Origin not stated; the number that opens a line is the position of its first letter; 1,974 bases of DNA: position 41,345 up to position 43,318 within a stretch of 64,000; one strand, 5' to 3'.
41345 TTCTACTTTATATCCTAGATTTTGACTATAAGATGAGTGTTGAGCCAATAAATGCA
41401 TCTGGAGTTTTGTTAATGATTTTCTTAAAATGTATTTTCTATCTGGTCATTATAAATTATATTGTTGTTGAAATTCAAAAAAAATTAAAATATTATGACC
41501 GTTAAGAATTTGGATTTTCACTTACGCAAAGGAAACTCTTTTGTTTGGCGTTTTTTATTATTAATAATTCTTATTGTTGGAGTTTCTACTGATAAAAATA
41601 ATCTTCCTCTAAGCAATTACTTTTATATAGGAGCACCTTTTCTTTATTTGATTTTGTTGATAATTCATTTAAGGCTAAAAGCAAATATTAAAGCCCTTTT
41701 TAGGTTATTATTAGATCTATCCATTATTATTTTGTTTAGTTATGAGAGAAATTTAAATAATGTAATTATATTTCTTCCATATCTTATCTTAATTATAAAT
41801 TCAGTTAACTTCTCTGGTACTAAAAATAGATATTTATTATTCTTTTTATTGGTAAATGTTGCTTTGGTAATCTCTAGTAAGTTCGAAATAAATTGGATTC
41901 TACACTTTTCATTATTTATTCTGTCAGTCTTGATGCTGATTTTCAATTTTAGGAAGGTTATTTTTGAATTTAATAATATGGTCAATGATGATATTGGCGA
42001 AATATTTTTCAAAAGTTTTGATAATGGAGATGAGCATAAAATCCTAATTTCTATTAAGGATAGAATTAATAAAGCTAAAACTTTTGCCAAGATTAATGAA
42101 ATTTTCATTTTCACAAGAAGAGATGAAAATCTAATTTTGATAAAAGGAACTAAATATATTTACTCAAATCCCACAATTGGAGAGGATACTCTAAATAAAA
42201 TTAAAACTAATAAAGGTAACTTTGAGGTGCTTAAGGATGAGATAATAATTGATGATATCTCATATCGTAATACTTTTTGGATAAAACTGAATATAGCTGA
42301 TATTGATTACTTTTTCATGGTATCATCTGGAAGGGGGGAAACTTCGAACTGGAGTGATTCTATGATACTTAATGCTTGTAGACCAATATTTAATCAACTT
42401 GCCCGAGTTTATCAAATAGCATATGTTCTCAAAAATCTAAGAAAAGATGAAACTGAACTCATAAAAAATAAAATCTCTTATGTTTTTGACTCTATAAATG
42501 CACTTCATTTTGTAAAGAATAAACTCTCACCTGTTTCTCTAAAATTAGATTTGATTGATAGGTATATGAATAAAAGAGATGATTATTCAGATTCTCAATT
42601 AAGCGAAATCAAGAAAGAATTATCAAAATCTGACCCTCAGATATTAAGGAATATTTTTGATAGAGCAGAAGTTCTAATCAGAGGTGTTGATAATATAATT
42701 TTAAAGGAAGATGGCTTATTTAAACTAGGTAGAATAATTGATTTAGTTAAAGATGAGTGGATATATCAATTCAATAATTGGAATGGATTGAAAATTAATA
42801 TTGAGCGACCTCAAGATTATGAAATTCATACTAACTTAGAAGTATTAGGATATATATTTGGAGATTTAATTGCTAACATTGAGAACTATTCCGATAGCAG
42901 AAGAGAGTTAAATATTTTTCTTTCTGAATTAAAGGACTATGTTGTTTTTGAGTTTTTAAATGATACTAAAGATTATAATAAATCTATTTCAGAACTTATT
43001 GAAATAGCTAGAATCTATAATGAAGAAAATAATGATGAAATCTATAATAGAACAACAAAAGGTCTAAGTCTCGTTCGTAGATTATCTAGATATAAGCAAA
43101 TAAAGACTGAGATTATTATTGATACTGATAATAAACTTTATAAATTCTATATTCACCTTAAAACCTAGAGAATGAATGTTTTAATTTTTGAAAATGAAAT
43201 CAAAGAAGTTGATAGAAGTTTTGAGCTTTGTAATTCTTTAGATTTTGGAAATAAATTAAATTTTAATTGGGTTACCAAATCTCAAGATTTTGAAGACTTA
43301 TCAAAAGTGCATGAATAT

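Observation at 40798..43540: Island cargo: coupled channel-like protein, LytS-like kinase and receiver-only protein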

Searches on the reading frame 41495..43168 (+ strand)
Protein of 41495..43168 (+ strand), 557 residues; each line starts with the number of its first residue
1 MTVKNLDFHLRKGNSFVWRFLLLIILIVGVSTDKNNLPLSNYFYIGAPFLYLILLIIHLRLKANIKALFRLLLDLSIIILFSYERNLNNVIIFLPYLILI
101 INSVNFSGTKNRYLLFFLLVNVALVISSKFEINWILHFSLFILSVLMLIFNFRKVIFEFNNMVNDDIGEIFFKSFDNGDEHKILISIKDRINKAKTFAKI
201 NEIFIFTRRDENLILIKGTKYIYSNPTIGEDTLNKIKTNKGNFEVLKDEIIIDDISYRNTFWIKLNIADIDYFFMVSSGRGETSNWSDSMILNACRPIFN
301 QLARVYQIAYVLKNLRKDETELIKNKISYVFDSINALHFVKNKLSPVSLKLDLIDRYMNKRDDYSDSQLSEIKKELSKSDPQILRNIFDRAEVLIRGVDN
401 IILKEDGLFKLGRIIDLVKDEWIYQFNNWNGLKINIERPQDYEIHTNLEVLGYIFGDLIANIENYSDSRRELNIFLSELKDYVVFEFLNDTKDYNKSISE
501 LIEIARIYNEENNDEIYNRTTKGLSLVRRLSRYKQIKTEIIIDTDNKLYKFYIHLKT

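Call 3: search_protein_families(library=pfam, proteins=[window:41495-43168:+], max_evalue=1)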
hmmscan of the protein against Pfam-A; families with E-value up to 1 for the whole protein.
window:41495-43168:+ (557 aa): 1 family
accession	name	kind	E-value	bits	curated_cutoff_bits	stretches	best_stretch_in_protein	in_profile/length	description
PF09074.15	Mer2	-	0.23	11.7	27.7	1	319-399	76-155/193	Mer2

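Call 4: search_protein_families(library=padloc, proteins=[window:41495-43168:+], max_evalue=1)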
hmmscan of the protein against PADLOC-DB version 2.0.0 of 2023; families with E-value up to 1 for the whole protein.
window:41495-43168:+ (557 aa): 0 families

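Call 6: search_protein_families(library=ncbifam, proteins=[window:41495-43168:+], max_evalue=1)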
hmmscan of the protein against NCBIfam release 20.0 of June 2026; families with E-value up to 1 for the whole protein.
window:41495-43168:+ (557 aa): 0 families

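Call 7: search_solved_structures(query=window:41495-43168:+, max_evalue=10, show_alignments=2)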
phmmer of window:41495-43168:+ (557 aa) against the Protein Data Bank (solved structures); distinct sequences matched with E-value up to 10: 5.
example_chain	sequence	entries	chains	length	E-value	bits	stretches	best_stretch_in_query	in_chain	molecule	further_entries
7wwb_A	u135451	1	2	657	0.34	13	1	51-148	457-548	Choline transporter-like protein 1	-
9qu3_A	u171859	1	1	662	0.35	13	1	51-148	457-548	Choline transporter-like protein 1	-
5c9l_A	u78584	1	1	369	1.6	10.8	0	374-402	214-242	PLL lectin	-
8q7u_A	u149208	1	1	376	1.8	10.7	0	374-402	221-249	Photorhabdus luminescens subsp. laumondii TTO1 complete genome segment 3/17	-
5c9o_A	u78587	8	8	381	1.8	10.6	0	374-402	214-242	PLL lectin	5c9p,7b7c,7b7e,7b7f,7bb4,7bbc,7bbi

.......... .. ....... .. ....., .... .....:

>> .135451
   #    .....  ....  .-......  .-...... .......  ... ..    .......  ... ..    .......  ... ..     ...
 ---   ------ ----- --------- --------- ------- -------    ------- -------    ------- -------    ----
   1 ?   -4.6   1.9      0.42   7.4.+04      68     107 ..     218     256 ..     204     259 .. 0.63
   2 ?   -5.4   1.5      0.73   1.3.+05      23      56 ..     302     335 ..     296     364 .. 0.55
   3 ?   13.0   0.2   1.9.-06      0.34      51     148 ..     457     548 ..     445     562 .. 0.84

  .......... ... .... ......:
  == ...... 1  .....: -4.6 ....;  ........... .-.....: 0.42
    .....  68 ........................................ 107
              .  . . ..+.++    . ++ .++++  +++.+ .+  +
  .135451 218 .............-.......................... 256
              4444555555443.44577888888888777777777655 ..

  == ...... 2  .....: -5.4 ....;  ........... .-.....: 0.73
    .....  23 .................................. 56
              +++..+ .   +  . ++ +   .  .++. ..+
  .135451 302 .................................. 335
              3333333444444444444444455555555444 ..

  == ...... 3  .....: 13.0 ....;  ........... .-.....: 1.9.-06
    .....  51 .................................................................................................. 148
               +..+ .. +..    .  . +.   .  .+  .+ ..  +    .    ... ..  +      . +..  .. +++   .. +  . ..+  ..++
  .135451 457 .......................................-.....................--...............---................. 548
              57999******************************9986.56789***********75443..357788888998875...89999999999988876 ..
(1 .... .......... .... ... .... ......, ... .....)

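Call 8: find_homologous_proteins(query=window:41495-43168:+, max_evalue=0.01)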
Query window:41495-43168:+ (557 aa): 12 proteins with E <= 0.01 among 8000 candidates.
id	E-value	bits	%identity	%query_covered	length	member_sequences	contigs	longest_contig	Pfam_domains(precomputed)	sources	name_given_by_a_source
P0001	0.0e+0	1195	100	100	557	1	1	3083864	-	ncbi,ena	-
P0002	2.2e-232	791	67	100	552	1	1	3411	-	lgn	-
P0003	1.4e-86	310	35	100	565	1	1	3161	-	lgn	-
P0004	1.4e-86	310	34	85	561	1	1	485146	-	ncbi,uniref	ncbi:hypothetical protein [Hyunsoonleella rubra]|uniref:GHKL domain-containing protein n=1 Tax=Hyuns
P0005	1.9e-86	309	37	96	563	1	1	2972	-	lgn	-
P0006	2.9e-85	305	34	100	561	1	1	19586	-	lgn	-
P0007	4.8e-84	301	35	100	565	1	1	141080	-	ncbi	-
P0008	7.0e-84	301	36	100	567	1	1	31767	-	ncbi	ncbi:MAG: hypothetical protein ABI426_02860 [Flavobacterium sp.]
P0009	1.0e-81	294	34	100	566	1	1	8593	-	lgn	-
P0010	7.2e-81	291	34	97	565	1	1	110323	-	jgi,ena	-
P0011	2.8e-79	286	32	100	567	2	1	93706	-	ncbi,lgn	-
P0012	6.9e-78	281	34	99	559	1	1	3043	-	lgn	-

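Call 10: search_solved_structures(query=A1, max_evalue=10, show_alignments=3)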
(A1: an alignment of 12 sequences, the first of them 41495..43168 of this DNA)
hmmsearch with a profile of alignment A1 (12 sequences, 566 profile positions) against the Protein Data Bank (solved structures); distinct sequences matched with E-value up to 10: 1.
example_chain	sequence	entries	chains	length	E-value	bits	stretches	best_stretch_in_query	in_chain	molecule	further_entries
2pd2_A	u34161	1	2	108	1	11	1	489-517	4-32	Hypothetical protein ST0148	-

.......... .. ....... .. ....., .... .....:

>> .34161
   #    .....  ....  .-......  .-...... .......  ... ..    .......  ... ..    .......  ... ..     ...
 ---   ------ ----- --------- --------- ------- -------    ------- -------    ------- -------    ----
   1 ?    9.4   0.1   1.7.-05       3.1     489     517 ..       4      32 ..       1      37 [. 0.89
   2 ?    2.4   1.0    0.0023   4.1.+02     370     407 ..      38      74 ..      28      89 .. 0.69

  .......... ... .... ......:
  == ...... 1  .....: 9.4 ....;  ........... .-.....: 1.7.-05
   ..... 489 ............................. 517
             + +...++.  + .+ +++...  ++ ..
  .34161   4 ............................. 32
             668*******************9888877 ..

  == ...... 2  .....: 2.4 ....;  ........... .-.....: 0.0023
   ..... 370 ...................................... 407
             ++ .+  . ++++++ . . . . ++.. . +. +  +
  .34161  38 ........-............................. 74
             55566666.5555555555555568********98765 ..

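Call 11: search_protein_families(library=pfam, alignment_id=A1, max_evalue=1)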
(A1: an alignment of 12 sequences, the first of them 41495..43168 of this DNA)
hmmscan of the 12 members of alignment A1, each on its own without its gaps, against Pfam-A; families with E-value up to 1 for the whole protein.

A. member 1, window:41495-43168:+ (557 aa): 1 family
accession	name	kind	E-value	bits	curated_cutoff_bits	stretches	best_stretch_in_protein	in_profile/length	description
PF09074.15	Mer2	-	0.23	11.7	27.7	1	319-399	76-155/193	Mer2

B. families by the number of members that match (of 12 scanned): 8 families
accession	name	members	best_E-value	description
PF18376.6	MDD_C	3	0.0095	Mevalonate 5-diphosphate decarboxylase C-terminal domain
PF12976.13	DUF3860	2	0.0066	Domain of Unknown Function with PDB structure (DUF3860)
PF24722.1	DUF7674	1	0.17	Domain of unknown function (DUF7674)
PF11666.13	DUF2933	1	0.21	Protein of unknown function (DUF2933)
PF05184.20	SapB_1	1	0.22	Saposin-like type B, region 1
PF09074.15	Mer2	1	0.23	Mer2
PF04399.18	Glutaredoxin2_C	1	0.28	Glutaredoxin 2, C terminal domain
PF13094.11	CENP-Q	1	0.61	CENP-Q, a CENPA-CAD centromere complex subunit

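Call 13: find_encoding_contigs(protein=P0004, flank=8000, max_places=3)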
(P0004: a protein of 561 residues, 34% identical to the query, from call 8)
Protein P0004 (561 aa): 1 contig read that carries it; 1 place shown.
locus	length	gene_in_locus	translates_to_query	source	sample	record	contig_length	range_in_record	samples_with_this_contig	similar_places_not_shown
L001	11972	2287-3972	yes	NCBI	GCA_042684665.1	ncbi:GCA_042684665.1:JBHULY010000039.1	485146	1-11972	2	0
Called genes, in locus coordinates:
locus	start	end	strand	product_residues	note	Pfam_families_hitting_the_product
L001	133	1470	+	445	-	PF00929:RNase_T, PF01541:GIY-YIG, PF27096:UvrC_M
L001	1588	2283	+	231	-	-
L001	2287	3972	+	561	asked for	-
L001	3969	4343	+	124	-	-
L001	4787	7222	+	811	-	PF05970:PIF1, PF13245:AAA_19, PF13401:AAA_22 (weak), PF13604:AAA_30, PF00570:HRDC, PF14493:HTH_40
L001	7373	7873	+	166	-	-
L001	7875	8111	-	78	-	PF19589:DUF6095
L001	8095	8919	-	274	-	PF13580:SIS_2 (faint), PF22198:GKRP_SIS_2 (weak), PF22645:GKRP_SIS_N, PF01380:SIS, PF20741:GKRP-like_C (weak)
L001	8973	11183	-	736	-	PF03971:IDH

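Call 14: find_encoding_contigs(protein=P0007, flank=8000, max_places=3)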
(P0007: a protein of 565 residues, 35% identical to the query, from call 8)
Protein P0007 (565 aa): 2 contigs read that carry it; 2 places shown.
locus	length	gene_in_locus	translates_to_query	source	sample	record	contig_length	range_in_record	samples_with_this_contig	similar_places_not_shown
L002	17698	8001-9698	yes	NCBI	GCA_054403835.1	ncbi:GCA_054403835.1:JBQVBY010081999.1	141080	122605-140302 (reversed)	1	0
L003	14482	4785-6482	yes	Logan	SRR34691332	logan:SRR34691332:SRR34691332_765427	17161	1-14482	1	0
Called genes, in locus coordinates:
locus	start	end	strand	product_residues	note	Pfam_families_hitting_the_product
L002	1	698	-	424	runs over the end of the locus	PF01554:MatE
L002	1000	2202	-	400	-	PF12704:MacB_PCD, PF02687:FtsX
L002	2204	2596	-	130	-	PF02033:RBFA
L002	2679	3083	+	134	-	PF00903:Glyoxalase, PF13468:Glyoxalase_3 (weak), PF13669:Glyoxalase_4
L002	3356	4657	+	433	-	-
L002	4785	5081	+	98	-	PF12728:HTH_17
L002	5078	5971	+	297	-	-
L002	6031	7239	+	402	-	PF17293:Arm-DNA-bind_5, PF13102:Phage_int_SAM_5, PF00589:Phage_integrase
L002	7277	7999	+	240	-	-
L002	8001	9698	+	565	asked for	-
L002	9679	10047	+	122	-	PF00072:Response_reg (weak)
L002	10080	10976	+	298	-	PF13479:AAA_24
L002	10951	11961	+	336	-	PF12987:DUF3871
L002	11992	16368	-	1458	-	PF20720:nSTAND3 (weak)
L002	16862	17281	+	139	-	-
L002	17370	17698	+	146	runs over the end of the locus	PF04002:RadC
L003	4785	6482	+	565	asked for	-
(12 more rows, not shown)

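Call 15: find_encoding_contigs(protein=P0010, flank=8000, max_places=3)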
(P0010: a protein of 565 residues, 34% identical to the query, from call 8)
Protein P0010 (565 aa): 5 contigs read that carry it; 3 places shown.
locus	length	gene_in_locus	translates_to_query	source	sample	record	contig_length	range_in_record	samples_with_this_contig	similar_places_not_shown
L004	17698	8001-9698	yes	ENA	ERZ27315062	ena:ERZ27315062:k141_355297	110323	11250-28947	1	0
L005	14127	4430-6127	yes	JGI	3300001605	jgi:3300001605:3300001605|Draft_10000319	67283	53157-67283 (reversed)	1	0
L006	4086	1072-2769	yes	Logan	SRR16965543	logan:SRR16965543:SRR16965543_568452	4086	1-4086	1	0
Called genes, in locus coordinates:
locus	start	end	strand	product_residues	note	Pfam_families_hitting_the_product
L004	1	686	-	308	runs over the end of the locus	-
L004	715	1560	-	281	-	PF09084:NMT1, PF12974:Phosphonate-bd (weak), PF22384:PBP2_Ca3427_like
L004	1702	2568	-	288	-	PF01048:PNP_UDP_1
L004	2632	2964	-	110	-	PF01253:SUI1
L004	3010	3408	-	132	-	PF13366:PDDEXK_3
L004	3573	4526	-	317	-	PF14226:DIOX_N, PF03171:2OG-FeII_Oxy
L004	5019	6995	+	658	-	PF00676:E1_dh, PF02779:Transket_pyr, PF02780:Transketolase_C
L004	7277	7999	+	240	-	-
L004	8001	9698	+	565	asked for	-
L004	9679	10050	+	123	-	PF00072:Response_reg (weak)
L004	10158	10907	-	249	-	PF17645:Amdase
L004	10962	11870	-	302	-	PF01557:FAA_hydrolase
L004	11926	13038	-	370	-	PF07883:Cupin_2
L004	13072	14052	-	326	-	PF00795:CN_hydrolase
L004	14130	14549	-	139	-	PF13279:4HBT_2, PF03061:4HBT (weak)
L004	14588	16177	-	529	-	PF00501:AMP-binding, PF13193:AMP-binding_C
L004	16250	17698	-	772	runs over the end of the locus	PF01494:FAD_binding_3 (faint), PF00724:Oxidored_FMN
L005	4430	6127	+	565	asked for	-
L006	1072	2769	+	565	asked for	-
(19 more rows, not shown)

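Call 17: find_encoding_contigs(protein=P0008, flank=8000, max_places=3)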
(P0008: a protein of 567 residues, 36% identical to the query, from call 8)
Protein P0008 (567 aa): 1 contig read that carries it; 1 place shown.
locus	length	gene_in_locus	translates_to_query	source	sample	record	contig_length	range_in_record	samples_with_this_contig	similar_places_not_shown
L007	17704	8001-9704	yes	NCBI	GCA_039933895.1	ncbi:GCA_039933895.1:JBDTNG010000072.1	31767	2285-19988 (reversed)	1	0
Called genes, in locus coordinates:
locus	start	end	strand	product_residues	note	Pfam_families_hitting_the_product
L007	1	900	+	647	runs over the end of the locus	PF17900:Peptidase_M1_N, PF01433:Peptidase_M1, PF18962:Por_Secre_tail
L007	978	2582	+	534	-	PF02163:Peptidase_M50, PF00595:PDZ (faint), PF13180:PDZ_2, PF17820:PDZ_6 (weak)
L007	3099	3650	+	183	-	-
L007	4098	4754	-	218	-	-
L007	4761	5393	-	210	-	PF06508:QueC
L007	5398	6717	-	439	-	PF05014:Nuc_deoxyrib_tr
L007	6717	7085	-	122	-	-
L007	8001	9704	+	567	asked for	-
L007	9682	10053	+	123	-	-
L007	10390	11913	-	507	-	-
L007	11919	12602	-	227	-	-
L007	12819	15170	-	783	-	PF18962:Por_Secre_tail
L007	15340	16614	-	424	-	PF00004:AAA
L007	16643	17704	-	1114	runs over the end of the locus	?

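Call 18: find_encoding_contigs(protein=P0011, flank=8000, max_places=3)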
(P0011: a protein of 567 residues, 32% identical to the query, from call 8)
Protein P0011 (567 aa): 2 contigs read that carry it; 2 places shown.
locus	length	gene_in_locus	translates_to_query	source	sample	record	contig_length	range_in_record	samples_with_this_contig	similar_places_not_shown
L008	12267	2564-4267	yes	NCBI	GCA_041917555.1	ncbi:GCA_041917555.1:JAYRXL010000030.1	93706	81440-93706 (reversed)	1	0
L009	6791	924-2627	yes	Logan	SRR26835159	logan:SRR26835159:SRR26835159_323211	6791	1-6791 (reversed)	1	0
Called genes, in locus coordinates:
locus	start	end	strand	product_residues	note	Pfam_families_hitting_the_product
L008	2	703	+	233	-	?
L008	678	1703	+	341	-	PF12987:DUF3871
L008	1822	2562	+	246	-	-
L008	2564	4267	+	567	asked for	-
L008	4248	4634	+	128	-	-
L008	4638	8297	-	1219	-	PF28173:Upx-like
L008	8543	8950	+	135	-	-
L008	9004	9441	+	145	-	PF04002:RadC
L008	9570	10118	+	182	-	-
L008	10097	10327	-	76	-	PF13560:HTH_31, PF12844:HTH_19, PF13443:HTH_26, PF01381:HTH_3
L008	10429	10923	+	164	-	-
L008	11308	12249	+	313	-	PF13793:Pribosyltran_N, PF00156:Pribosyltran, PF14572:Pribosyl_synth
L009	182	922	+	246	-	-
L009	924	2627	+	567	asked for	-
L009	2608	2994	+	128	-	-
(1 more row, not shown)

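Call 21: predict_structure(alignment_id=A1)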
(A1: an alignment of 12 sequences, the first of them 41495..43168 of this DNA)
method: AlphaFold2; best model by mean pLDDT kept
length: 557 residues; sequences in the alignment: 12
mean_pLDDT: 69.2   pTM: 0.44
mean pLDDT of the five models: 69.2, 67.3, 64.3, 62.7, 60.3
residues with pLDDT >= 90: 1; 70-90: 331; 50-70: 130; < 50: 95
segments of 3 or more residues with pLDDT < 50: 1-9, 315-342, 390-435, 437-439, 443-446
pLDDT, mean of each block of 10 residues (from residue 1): 40 71 84 73 82 81 74 87 84 85 62 78 88 86 80 75 74 64 81 72 84 78 72 79 77 78 84 82 65 84 76 49 40 44 52 69 82 72 53 38 37 45 37 45 51 64 71 64 77 80 79 54 59 76 83 77
secondary structure, 60 per line:
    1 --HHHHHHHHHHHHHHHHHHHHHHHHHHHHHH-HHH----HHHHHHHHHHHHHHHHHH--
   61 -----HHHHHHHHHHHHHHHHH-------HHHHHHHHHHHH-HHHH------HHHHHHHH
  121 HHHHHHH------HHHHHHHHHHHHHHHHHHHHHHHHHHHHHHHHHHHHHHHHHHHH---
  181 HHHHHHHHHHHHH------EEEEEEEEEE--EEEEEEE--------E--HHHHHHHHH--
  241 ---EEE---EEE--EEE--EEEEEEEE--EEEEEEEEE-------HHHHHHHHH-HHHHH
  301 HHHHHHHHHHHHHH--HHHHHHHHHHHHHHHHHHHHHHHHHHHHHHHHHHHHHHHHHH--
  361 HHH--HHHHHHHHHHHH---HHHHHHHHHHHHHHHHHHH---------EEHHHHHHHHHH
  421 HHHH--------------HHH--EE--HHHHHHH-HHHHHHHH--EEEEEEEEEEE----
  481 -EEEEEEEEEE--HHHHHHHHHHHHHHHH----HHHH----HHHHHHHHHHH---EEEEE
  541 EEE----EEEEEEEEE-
elements in order: H3-32 H41-58 H66-82 H90-101 H103-106 H113-127 H134-177 H181-193 E200-209 E212-218 H230-238 E244-246 E250-252 E255-257 E260-267 E270-278 H286-294 H296-314 H317-358 H366-377 H381-399 H411-424 H448-454 H456-463 E466-476 E482-491 H494-509 H514-517 H522-532 E536-543 E548-556
